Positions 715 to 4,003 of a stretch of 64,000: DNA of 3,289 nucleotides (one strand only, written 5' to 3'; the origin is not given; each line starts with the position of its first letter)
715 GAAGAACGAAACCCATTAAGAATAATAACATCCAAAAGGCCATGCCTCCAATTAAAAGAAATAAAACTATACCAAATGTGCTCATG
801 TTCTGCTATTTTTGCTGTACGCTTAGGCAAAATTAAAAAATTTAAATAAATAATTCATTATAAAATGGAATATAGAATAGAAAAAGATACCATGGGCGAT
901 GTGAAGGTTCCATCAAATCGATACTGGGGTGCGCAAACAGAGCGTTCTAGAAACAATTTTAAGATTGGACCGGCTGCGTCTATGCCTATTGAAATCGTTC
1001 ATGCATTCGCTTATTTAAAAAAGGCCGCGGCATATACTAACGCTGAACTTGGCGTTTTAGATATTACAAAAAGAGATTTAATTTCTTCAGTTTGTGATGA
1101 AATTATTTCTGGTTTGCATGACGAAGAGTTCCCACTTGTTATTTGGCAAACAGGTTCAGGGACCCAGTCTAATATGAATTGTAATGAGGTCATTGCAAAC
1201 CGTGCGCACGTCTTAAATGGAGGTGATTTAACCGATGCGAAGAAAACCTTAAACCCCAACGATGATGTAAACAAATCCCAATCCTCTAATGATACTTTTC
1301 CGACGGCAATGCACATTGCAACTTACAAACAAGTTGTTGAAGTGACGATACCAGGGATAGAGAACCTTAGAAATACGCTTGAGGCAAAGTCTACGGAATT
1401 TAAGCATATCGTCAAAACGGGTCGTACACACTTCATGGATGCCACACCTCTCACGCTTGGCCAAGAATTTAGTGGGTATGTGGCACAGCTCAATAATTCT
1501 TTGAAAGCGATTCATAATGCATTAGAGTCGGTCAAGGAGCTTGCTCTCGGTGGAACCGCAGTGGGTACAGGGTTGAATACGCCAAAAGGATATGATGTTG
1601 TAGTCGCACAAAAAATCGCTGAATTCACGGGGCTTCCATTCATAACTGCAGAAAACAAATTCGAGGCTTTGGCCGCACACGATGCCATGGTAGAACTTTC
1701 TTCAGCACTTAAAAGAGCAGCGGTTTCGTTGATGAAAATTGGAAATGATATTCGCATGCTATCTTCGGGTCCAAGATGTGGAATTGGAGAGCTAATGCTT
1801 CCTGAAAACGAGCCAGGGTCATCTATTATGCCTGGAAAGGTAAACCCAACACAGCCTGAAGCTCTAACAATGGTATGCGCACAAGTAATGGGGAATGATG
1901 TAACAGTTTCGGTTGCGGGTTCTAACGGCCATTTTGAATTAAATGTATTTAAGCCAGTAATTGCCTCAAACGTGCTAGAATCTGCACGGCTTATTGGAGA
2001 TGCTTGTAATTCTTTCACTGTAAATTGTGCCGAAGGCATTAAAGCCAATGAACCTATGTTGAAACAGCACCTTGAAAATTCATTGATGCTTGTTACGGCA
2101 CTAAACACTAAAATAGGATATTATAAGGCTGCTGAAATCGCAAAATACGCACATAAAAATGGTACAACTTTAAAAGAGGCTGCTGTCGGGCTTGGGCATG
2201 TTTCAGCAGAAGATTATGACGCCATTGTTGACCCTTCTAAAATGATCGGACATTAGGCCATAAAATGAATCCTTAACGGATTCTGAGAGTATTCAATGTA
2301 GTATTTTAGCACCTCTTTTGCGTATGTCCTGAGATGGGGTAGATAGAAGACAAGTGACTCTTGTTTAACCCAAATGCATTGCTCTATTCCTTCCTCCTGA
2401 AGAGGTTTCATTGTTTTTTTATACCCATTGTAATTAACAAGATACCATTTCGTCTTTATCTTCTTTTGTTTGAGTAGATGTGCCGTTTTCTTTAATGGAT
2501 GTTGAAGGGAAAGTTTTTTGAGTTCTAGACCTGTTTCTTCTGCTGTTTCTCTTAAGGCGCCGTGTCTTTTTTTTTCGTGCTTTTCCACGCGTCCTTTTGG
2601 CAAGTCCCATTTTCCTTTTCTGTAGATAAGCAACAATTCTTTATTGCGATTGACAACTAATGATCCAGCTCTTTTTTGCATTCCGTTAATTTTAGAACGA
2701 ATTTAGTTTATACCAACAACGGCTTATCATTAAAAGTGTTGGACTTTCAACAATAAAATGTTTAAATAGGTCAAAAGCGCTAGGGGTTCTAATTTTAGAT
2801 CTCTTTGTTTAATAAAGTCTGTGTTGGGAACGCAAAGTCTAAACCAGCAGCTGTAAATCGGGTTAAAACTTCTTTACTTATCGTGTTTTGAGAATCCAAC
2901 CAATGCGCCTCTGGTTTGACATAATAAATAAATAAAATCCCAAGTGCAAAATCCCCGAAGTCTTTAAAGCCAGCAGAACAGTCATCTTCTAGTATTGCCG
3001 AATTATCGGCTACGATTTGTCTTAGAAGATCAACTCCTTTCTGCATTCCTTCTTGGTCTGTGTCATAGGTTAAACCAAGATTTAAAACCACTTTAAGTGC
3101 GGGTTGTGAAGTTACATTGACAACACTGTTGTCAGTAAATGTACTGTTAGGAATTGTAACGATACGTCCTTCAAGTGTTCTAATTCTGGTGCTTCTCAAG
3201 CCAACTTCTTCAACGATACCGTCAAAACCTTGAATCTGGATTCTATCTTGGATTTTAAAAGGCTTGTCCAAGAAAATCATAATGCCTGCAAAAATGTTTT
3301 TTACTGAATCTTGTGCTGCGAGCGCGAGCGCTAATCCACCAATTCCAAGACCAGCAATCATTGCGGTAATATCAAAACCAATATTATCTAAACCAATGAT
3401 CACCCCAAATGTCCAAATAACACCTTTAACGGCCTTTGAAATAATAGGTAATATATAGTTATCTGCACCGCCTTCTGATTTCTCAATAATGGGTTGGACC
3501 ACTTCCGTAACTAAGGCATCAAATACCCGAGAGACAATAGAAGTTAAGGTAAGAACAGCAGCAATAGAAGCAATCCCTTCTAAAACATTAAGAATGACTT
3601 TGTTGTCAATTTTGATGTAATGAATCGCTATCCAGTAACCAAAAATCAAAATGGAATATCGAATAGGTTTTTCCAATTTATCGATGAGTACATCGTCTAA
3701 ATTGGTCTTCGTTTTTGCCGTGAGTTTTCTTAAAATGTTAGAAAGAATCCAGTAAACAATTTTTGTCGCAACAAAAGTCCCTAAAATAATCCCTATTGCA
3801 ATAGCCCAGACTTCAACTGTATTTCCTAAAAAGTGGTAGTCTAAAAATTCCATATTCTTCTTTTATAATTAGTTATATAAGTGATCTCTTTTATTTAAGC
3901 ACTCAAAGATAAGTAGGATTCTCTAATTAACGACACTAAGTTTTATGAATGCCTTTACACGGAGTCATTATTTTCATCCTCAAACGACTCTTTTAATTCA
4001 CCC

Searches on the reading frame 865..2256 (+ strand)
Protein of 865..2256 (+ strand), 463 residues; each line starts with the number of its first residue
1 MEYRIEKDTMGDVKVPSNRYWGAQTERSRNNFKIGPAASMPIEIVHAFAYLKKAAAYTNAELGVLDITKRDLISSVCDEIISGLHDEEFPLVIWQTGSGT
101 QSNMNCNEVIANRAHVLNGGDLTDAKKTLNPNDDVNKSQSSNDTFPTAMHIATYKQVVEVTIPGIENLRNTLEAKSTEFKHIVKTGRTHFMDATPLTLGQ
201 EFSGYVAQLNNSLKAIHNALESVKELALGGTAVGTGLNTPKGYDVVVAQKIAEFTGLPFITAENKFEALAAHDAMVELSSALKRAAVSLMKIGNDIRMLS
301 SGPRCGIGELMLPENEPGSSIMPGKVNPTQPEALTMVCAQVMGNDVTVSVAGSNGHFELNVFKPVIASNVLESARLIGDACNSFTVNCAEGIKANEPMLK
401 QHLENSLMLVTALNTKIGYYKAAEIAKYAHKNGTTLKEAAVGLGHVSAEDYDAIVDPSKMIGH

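Call 73: search_protein_families(library=pfam, proteins=[window:865-2256:+], max_evalue=0.001)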
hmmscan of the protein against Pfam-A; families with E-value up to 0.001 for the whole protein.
window:865-2256:+ (463 aa): 2 families
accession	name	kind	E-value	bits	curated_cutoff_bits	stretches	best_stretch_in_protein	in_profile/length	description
PF00206.25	Lyase_1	-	1.2e-106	357.1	27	1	11-343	1-312/312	Lyase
PF10415.14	FumaraseC_C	-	1.1e-21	77.4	32.5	1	409-461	1-53/54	Fumarase C C-terminus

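Call 96: find_encoding_contigs(protein=window:865-2256:+, flank=10000, max_places=3)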
Protein window:865-2256:+ (463 aa): 10 contigs read that carry it; 3 places shown.
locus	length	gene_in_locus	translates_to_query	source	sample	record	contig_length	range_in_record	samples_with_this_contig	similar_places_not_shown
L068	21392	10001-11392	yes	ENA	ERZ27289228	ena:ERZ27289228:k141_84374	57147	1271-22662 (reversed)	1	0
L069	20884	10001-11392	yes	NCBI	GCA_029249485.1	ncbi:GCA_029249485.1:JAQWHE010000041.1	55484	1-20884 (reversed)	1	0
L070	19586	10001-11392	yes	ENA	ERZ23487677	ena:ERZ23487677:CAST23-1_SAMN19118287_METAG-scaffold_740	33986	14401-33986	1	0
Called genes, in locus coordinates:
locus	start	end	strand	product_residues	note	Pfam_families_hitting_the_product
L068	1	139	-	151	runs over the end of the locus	PF03168:LEA_2 (weak)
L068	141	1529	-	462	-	PF01546:Peptidase_M20, PF07687:M20_dimer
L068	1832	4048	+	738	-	PF26766:Choice_anch_L, PF18911:PKD_4 (faint), PF13585:CHU_C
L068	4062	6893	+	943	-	PF13517:FG-GAP_3 (faint), PF23727:Beta-prop_FAM234A_B (faint), PF13573:SprB (faint), PF18962:Por_Secre_tail (weak)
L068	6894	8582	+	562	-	PF00496:SBP_bac_5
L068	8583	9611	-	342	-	PF03301:Trp_dioxygenase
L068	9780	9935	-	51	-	-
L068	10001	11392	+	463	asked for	PF00206:Lyase_1, PF10415:FumaraseC_C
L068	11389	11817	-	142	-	PF00293:NUDIX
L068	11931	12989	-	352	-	PF21088:MS_channel_1st, PF00924:MS_channel_2nd, PF21082:MS_channel_3rd (weak)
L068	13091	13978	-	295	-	PF02678:Pirin, PF05726:Pirin_C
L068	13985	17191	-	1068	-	PF05359:DUF748, PF13116:YhdP (faint)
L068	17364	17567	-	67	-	PF09360:zf-CDGSH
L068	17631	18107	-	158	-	-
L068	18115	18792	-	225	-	-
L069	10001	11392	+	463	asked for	PF00206:Lyase_1, PF10415:FumaraseC_C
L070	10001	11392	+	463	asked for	PF00206:Lyase_1, PF10415:FumaraseC_C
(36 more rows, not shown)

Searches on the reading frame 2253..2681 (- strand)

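Call 92: search_protein_families(library=pfam, proteins=[window:2253-2681:-], max_evalue=0.0001)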
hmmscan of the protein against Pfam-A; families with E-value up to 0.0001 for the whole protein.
window:2253-2681:- (142 aa): 1 family
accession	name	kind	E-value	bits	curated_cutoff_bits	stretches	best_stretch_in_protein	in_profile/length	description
PF00293.34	NUDIX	-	1e-14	55.1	21.1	1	4-116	5-122/134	NUDIX domain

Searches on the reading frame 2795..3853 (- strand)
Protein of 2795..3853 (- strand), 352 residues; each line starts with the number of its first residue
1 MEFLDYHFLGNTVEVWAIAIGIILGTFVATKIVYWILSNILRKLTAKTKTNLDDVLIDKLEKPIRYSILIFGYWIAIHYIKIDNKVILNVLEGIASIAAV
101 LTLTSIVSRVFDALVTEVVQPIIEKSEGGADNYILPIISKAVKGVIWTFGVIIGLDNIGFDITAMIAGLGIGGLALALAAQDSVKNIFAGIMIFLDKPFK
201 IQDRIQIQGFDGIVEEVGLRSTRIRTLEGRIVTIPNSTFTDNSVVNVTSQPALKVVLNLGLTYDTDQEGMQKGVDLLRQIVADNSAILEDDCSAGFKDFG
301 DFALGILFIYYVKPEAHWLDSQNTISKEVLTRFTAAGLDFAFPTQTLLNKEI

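Call 73: search_protein_families(library=pfam, proteins=[window:2795-3853:-], max_evalue=0.001)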
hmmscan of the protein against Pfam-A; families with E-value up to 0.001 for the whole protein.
window:2795-3853:- (352 aa): 4 families
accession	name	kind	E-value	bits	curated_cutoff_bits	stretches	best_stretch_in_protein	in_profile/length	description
PF00924.24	MS_channel_2nd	-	6.1e-26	90.8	20.2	1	182-248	1-67/68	Mechanosensitive ion channel, beta-domain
PF21088.3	MS_channel_1st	-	1.5e-07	31.7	23.1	1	145-181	6-42/42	Mechanosensitive ion channel, transmembrane helices 2/3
PF21082.3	MS_channel_3rd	-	7.3e-06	26.8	21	1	255-340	1-88/88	Mechanosensitive ion channel MscS, C-terminal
PF25237.1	MSL2_3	-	0.00012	23.2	34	1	85-180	37-129/130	Mechanosensitive channel protein 2/3 domain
